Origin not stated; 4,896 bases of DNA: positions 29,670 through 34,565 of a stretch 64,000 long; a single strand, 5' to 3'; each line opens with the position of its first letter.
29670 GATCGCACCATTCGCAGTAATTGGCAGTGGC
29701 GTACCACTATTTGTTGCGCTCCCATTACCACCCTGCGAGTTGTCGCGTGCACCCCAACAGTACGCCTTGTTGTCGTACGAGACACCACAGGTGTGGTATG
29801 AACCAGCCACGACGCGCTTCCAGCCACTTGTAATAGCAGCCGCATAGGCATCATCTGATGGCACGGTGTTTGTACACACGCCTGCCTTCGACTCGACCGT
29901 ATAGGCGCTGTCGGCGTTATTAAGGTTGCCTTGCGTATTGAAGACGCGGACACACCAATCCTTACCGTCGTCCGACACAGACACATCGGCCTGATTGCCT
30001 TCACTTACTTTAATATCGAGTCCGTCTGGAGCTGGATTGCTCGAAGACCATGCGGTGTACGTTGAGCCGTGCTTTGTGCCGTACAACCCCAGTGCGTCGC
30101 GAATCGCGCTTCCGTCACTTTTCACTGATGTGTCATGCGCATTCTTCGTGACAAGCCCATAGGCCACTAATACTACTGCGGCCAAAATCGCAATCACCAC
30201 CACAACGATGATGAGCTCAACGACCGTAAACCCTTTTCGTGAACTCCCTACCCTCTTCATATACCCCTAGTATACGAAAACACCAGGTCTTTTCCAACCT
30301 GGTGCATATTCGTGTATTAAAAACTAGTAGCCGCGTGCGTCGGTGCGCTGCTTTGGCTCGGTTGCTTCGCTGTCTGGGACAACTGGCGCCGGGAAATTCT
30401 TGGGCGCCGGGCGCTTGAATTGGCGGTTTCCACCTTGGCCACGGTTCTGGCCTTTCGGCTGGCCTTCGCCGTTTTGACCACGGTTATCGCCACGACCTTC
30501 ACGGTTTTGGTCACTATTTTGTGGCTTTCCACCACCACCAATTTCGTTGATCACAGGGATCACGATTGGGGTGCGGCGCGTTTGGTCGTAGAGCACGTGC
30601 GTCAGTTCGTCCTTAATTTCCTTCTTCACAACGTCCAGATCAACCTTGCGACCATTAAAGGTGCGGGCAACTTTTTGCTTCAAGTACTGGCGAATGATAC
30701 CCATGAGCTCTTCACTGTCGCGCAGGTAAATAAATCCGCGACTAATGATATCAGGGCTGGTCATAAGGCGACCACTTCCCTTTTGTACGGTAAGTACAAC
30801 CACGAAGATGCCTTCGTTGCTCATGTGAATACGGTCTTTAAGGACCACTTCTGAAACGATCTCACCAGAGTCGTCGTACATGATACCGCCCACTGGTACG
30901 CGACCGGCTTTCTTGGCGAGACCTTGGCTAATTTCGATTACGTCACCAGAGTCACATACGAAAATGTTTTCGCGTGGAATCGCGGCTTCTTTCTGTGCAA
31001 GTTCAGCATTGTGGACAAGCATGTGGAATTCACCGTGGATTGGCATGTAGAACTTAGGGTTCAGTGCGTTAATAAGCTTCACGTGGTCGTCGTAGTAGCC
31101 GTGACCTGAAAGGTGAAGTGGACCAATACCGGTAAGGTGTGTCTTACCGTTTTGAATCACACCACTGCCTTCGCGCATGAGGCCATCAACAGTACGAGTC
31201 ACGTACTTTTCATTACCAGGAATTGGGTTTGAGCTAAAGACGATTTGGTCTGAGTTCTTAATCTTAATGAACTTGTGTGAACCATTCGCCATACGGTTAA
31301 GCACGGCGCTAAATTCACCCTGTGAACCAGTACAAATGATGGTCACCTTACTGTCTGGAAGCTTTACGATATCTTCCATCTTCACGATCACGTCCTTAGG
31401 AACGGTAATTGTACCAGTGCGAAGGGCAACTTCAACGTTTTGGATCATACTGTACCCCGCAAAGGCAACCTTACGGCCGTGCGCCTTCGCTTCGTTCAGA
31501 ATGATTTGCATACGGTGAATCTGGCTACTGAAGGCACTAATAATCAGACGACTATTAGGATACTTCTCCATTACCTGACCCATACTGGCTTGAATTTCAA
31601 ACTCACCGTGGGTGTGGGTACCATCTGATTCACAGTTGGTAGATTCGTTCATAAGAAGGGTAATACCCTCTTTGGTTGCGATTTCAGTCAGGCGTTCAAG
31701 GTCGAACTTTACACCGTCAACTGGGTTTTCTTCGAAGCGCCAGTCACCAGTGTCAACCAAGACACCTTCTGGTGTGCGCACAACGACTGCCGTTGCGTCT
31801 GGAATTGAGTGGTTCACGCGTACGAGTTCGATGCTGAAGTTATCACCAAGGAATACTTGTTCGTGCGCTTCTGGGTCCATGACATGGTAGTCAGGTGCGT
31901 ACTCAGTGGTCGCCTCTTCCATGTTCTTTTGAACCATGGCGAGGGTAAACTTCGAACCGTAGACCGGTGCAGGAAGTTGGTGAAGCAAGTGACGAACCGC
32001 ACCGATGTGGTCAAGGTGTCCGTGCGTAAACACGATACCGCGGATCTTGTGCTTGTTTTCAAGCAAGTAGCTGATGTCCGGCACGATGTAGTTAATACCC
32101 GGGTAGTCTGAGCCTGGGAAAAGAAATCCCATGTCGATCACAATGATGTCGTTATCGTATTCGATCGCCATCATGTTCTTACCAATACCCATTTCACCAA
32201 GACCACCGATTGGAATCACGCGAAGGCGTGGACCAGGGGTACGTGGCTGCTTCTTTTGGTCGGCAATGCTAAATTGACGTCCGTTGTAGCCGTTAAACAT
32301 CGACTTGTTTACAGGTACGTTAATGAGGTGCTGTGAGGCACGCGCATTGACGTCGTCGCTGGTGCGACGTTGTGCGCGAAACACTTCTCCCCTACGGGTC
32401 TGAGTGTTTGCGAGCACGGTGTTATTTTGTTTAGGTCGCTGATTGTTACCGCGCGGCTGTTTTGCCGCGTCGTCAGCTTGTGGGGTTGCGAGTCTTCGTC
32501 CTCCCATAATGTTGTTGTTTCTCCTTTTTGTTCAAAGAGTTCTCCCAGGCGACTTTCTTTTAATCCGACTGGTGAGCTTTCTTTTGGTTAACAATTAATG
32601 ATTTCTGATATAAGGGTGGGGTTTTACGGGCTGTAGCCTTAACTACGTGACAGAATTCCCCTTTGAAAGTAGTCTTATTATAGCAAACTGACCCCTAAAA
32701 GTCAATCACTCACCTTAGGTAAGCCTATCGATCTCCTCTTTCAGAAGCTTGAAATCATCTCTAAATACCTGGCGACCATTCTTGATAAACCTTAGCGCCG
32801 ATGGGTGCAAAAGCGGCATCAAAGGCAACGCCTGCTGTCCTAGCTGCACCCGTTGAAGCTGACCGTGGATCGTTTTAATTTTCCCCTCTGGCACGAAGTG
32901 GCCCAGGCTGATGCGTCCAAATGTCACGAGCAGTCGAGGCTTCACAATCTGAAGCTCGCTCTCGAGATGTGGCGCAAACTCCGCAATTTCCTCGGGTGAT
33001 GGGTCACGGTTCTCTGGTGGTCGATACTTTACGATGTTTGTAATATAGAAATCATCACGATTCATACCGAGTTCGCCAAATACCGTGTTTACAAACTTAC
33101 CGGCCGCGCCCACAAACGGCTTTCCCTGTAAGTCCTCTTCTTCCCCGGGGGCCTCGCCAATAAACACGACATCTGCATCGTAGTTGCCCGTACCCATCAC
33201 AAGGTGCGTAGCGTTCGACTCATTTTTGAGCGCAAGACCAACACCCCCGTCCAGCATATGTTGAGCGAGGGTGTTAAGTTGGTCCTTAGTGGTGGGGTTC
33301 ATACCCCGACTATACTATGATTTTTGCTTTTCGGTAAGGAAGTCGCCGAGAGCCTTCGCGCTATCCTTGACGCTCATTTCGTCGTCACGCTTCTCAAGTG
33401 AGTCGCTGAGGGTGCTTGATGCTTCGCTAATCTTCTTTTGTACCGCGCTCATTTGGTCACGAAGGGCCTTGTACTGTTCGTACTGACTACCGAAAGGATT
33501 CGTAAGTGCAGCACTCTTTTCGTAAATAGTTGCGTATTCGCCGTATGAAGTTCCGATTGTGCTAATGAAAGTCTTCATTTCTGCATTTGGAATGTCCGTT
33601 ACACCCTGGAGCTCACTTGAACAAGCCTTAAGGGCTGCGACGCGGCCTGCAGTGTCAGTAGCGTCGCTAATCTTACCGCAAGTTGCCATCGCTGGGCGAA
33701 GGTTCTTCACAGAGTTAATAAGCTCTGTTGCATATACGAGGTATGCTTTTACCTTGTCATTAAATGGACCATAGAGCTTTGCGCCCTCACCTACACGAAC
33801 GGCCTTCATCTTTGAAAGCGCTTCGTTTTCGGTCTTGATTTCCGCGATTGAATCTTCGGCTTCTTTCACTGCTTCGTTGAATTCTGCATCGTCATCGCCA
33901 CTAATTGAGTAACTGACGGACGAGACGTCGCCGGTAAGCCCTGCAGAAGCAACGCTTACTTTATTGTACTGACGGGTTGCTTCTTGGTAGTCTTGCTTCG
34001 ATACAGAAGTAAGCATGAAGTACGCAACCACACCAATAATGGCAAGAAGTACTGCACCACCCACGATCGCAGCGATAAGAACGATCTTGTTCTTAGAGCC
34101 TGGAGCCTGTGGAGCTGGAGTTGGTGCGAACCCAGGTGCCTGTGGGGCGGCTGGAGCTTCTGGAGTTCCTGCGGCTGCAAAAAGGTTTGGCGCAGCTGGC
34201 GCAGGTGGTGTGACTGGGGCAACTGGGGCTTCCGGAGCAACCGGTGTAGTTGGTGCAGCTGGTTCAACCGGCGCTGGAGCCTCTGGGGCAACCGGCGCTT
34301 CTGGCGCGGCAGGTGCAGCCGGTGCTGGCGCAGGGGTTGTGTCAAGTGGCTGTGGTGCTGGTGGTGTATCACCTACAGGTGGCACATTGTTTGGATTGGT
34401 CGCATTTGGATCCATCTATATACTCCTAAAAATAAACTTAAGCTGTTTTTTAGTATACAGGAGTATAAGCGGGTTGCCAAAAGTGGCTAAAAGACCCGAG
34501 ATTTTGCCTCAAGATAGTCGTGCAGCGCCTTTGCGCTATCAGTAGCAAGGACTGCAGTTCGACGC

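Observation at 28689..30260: Modular type IV pilin carrying a seven-bladed RCC1/BLIP-II-type propeller, encoded away from the pilus cluster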

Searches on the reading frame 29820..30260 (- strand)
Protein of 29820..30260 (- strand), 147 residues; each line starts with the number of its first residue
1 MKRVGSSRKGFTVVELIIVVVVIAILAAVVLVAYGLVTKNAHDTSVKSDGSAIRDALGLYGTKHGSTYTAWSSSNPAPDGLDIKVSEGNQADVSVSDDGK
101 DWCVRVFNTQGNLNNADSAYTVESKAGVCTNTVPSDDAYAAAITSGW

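Call 37: search_solved_structures(query=A2, max_evalue=1, show_alignments=2)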
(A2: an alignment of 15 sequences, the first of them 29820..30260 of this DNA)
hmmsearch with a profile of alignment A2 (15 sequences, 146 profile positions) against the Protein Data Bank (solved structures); distinct sequences matched with E-value up to 1: 23.
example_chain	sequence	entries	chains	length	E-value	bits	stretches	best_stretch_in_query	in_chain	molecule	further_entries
9egp_A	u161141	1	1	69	1.3e-15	60.9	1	2-65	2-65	Geopilin domain 1 protein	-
7tgg_A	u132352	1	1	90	2.7e-14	56.6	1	2-63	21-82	Geopilin domain 1 protein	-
6xxd_A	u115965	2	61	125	1e-12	51.5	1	11-103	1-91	PilA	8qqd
2m7g_A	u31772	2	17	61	7.2e-12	48.7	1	11-63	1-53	Geopilin domain 1 protein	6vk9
8pfb_G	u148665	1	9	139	1.8e-10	44.2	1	11-79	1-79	Type IV pilin PilE1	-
9laa_A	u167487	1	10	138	1.9e-10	44.1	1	4-128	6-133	Type IV pilin protein PilA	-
8tj2_C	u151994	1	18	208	1.1e-09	41.6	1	11-65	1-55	Type IV major pilin protein PilA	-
2hi2_A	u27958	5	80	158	3e-09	40.2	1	11-84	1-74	Fimbrial protein | PilA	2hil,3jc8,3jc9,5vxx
5wda_A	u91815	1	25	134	3.2e-09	40.1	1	11-66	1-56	General secretion pathway protein G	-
5kua_A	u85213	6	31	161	4.6e-09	39.6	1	11-95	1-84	pilin | Neisseria meningitidis PilE variant SB-GATDH | Neisseria meningitidis PilE, SB-DATDH variant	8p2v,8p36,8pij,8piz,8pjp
1ay2_A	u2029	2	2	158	5.2e-09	39.5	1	11-73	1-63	TYPE 4 PILIN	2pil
6xxe_A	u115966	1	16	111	5.6e-09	39.3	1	11-96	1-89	Uncharacterized protein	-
8p3b_A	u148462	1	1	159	6.3e-09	39.2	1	11-84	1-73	Fimbrial protein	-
8qqj_J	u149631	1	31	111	8e-09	38.9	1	11-96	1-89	Type IV narrow pilus major component PilA5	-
8tob_GA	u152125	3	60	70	1.1e-08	38.5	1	12-72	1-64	Fimbrial protein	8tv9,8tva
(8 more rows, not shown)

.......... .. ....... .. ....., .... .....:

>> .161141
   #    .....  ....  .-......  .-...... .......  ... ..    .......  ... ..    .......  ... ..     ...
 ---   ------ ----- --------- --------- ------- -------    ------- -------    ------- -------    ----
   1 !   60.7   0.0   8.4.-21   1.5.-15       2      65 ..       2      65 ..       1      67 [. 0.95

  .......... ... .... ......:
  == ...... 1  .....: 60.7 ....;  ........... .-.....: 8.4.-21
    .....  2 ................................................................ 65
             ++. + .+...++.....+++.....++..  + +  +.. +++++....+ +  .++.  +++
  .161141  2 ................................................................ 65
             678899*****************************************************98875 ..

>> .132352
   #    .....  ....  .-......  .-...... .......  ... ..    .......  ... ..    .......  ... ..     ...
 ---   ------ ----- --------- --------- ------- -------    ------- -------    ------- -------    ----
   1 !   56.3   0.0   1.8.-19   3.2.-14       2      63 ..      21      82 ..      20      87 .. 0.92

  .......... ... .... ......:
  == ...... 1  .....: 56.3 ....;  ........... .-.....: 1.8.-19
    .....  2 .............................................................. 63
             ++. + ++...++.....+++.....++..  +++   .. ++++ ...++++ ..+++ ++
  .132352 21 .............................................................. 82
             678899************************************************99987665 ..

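Call 41: predict_structure(alignment_id=A2)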
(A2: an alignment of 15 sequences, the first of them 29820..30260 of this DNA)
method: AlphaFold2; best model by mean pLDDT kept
length: 147 residues; sequences in the alignment: 15
mean_pLDDT: 87.7   pTM: 0.73
mean pLDDT of the five models: 87.7, 86.0, 85.9, 85.6, 85.2
residues with pLDDT >= 90: 86; 70-90: 47; 50-70: 13; < 50: 1
segments of 3 or more residues with pLDDT < 50: none
pLDDT, mean of each block of 10 residues (from residue 1): 57 85 91 87 94 94 91 91 91 93 94 91 94 89 68
secondary structure, 60 per line:
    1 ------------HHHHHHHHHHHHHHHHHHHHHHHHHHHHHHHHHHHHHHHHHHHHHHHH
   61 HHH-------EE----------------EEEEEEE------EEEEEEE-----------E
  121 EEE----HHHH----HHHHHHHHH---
elements in order: H13-63 E89-95 E102-108 E120-123 H128-131 H136-144

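Call 46: fold_search(model_id=the predicted structure, library=pdb)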
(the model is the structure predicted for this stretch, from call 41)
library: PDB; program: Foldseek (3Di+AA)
matches with E <= 10: 386; with E <= 0.001: 0
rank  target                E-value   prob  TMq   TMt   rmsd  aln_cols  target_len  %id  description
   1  8cht_B                7.6e-02  0.51  0.30  0.30   6.2        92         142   16  Crystal structure of human PURA (fragment Glu57-Glu212, PUR repeat I and II) (released 2024-02-21)
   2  4bhr_A                1.2e-01  0.69  0.33  0.51   5.3        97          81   14  Structure of the TTHA1221 type IV pilin protein from Thermus thermophilus (released 2013-11-20)
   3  4bhr_B                1.8e-01  0.89  0.40  0.63   4.7        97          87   12  Structure of the TTHA1221 type IV pilin protein from Thermus thermophilus (released 2013-11-20)
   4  8chv_C                2.1e-01  0.28  0.27  0.29   6.5        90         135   13  Crystal structure of human PURA (fragment Glu57-Glu212, PUR repeat I and II) R140P mutant (released 2024-02-21)
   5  8cht_D                2.5e-01  0.25  0.27  0.28   8.9        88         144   17  Crystal structure of human PURA (fragment Glu57-Glu212, PUR repeat I and II) (released 2024-02-21)
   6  6w3h_C                3.5e-01  0.15  0.20  0.21  10.0        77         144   18  Brain delivery of therapeutic proteins using an Fc fragment blood-brain barrier transport vehicle in mice and monkeys (released 2020-06-10)
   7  8chv_A                3.9e-01  0.16  0.27  0.27   7.0        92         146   14  Crystal structure of human PURA (fragment Glu57-Glu212, PUR repeat I and II) R140P mutant (released 2024-02-21)
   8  8chv_D                5.1e-01  0.23  0.27  0.27   6.8        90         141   13  Crystal structure of human PURA (fragment Glu57-Glu212, PUR repeat I and II) R140P mutant (released 2024-02-21)
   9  8chv_B                5.4e-01  0.14  0.26  0.26   6.9        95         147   13  Crystal structure of human PURA (fragment Glu57-Glu212, PUR repeat I and II) R140P mutant (released 2024-02-21)
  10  6w3h_D                6.1e-01  0.08  0.17  0.17  11.2        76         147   18  Brain delivery of therapeutic proteins using an Fc fragment blood-brain barrier transport vehicle in mice and monkeys (released 2020-06-10)
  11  8cht_A                6.5e-01  0.15  0.28  0.29   6.3        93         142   14  Crystal structure of human PURA (fragment Glu57-Glu212, PUR repeat I and II) (released 2024-02-21)
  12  4d40_A                7.4e-01  0.16  0.28  0.41   5.2        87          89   13  High-Resolution Structure of a Type IV Pilin from Shewanella oneidensis (released 2015-04-29)
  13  2ol7_A                8.9e-01  0.20  0.16  0.10   2.6        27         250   22  The crystal structure of OspA mutant (released 2007-12-11)
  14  3k44_A                9.5e-01  0.13  0.26  0.27   8.5        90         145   14  Crystal Structure of Drosophila melanogaster Pur-alpha (released 2009-10-27)
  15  9n7y_A                9.5e-01  0.04  0.12  0.09  12.3        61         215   20  BioSAS-TEVp (C151A, core) bound to TEV protease cleavage peptide (released 2025-07-02)
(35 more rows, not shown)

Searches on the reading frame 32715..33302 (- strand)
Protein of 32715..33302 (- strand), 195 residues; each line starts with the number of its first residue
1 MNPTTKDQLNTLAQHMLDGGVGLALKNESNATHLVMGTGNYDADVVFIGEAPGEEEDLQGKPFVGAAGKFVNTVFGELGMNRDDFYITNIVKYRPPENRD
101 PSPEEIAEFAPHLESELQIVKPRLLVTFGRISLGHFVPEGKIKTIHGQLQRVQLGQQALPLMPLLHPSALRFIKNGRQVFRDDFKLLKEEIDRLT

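Call 11: search_protein_families(library=pfam, proteins=[window:32715-33302:-], max_evalue=0.001)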
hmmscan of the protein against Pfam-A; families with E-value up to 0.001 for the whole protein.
window:32715-33302:- (195 aa): 1 family
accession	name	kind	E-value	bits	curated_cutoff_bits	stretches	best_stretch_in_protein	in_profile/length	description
PF03167.25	UDG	-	4.5e-31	108.3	24.3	1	37-175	2-126/141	Uracil DNA glycosylase superfamily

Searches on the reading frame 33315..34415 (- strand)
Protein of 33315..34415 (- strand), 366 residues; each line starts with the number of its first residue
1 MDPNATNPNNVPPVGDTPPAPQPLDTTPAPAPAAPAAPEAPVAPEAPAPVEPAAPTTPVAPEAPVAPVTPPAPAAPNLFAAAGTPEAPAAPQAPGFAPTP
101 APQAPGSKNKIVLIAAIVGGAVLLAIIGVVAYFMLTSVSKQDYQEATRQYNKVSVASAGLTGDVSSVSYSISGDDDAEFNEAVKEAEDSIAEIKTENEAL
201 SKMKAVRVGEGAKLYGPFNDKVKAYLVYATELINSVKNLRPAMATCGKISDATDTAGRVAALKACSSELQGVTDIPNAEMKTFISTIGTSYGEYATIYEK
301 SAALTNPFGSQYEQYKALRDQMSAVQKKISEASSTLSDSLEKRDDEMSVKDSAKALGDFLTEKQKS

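Call 11: search_protein_families(library=pfam, proteins=[window:33315-34415:-], max_evalue=0.001)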
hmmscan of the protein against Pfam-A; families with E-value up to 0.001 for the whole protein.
window:33315-34415:- (366 aa): 1 family
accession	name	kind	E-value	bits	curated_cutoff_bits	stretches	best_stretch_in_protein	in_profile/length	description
PF12729.13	4HB_MCP_1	-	1.2e-05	25.4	27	1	113-238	8-134/181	Four helix bundle sensory module for signal transduction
